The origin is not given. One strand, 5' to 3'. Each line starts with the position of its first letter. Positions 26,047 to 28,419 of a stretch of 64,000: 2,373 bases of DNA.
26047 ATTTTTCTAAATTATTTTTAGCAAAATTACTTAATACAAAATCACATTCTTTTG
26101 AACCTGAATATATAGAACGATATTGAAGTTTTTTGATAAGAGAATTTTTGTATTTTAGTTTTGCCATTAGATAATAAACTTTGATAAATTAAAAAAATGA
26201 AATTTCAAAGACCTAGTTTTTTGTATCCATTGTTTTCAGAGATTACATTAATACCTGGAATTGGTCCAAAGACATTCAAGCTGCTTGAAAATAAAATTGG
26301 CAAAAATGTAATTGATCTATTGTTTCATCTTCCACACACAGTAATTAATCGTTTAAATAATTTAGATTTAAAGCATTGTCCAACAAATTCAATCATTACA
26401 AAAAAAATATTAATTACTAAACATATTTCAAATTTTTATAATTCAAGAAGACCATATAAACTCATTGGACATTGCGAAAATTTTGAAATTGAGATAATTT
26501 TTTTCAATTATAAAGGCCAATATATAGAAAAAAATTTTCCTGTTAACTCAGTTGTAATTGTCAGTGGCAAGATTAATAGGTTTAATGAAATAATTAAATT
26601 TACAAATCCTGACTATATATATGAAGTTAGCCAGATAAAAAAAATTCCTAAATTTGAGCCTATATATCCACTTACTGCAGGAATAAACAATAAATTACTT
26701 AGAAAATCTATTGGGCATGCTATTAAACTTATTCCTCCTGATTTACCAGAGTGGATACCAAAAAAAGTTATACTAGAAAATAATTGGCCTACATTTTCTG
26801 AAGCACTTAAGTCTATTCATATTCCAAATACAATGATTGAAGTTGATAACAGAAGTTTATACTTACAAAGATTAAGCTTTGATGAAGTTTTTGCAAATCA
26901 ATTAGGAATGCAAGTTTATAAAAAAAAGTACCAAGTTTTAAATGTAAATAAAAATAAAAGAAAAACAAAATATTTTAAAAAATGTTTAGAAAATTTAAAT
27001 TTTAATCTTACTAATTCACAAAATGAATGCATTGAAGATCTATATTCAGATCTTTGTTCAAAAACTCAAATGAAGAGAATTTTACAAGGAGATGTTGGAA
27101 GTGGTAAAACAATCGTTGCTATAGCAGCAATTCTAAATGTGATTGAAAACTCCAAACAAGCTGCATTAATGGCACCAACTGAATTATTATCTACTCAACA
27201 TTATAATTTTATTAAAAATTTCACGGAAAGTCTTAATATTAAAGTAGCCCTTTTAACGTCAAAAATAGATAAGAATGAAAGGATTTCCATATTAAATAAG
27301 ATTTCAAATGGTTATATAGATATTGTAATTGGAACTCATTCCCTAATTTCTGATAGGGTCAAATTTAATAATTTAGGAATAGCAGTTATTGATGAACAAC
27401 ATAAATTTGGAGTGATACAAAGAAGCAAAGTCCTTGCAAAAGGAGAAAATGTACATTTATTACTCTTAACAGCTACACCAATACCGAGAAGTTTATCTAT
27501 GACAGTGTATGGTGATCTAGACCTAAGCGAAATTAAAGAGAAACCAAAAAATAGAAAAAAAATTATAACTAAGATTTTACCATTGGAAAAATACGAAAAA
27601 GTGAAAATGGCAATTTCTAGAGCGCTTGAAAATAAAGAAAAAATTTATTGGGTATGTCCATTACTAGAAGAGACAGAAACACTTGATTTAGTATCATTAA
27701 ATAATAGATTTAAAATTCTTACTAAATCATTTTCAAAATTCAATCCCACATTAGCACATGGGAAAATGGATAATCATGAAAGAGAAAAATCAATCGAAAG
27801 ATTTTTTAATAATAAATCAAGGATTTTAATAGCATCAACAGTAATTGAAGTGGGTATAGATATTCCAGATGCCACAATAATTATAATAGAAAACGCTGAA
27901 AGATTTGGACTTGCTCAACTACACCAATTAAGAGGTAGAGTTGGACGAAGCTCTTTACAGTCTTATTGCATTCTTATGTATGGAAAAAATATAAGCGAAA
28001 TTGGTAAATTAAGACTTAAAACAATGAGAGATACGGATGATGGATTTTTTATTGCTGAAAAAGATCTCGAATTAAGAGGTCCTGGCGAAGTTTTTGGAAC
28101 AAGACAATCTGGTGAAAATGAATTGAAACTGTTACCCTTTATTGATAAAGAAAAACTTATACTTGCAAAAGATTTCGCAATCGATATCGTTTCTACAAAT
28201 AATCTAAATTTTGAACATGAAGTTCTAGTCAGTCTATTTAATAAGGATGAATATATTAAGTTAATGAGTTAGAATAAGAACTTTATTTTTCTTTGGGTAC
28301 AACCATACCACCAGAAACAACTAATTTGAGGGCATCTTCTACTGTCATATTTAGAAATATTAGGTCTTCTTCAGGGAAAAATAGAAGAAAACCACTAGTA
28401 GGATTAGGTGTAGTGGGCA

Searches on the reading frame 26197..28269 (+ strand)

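Call 81: search_protein_families(library=pfam, proteins=[window:26197-28269:+], max_evalue=0.00001)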
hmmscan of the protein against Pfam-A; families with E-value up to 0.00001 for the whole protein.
window:26197-28269:+ (691 aa): 7 families
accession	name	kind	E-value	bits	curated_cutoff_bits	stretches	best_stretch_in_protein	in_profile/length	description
PF00270.35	DEAD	-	1e-23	84.4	26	1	273-433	2-164/167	DEAD/DEAH box helicase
PF00271.37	Helicase_C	-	2.4e-23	82.9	23.5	1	477-585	12-109/110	Helicase conserved C-terminal domain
PF04851.21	ResIII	-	8.9e-13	48.9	22.5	1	269-428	2-162/164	Type III restriction enzyme, res subunit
PF00176.29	SNF2-rel_dom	-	1.8e-09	37.6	24.9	1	290-434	16-169/290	SNF2-related domain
PF19833.4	RecG_dom3_C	-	1e-07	32.3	26.8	1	613-669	1-59/87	ATP-dependent DNA helicase RecG, domain 3, C-terminal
PF17191.10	RecG_wedge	-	9.6e-07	29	23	1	16-178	2-161/162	RecG wedge domain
PF22590.2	Cas3-like_C_2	-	7.9e-06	26.5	27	0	508-585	22-104/106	CRISPR-associated nuclease/helicase Cas3, C-terminal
